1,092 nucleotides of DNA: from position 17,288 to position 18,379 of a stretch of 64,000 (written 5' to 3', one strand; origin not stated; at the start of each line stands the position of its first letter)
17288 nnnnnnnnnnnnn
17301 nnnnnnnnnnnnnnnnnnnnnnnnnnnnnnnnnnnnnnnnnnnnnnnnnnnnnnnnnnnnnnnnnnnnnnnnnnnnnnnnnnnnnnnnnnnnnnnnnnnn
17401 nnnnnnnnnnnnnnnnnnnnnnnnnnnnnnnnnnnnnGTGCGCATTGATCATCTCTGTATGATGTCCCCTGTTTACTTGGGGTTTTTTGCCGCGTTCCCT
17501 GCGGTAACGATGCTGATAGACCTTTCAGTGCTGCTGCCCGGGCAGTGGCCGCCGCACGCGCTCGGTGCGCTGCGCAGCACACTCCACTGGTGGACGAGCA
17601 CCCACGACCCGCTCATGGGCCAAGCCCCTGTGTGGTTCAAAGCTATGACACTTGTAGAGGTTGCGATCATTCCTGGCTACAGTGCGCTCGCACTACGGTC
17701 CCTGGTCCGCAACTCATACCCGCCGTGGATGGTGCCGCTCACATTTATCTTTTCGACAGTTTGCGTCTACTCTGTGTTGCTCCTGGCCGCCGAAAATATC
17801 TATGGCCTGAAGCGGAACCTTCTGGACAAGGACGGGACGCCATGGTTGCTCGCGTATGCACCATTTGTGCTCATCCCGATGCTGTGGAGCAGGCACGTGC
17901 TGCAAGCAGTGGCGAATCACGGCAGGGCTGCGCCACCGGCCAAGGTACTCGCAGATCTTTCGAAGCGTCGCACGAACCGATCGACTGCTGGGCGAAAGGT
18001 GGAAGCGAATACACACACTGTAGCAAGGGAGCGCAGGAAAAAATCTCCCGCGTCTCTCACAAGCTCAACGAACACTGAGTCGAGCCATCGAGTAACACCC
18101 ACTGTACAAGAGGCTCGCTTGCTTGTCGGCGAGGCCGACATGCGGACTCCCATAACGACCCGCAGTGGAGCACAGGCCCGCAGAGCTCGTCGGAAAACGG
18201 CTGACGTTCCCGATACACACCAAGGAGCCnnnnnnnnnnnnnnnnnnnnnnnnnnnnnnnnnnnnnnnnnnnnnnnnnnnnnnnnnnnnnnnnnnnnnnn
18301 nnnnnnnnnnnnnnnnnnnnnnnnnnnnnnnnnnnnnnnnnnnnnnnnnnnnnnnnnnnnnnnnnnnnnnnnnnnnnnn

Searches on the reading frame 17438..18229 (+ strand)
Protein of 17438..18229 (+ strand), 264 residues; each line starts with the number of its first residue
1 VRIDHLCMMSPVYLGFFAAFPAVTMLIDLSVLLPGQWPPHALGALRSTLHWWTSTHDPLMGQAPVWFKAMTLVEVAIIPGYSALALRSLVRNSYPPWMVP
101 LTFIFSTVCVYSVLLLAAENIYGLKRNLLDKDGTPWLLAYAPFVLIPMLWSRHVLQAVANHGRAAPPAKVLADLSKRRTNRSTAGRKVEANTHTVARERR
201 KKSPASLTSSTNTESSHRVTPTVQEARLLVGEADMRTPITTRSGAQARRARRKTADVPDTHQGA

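Call 23: search_protein_families(library=pfam, proteins=[window:17438-18229:+], max_evalue=0.00001)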
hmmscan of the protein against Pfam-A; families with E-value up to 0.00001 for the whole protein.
window:17438-18229:+ (264 aa): 1 family
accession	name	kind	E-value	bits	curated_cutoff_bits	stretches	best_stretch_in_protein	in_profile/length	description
PF05241.17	EBP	-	4.8e-08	33.8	25.7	1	47-149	4-108/113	EXPERA (EXPanded EBP superfamily)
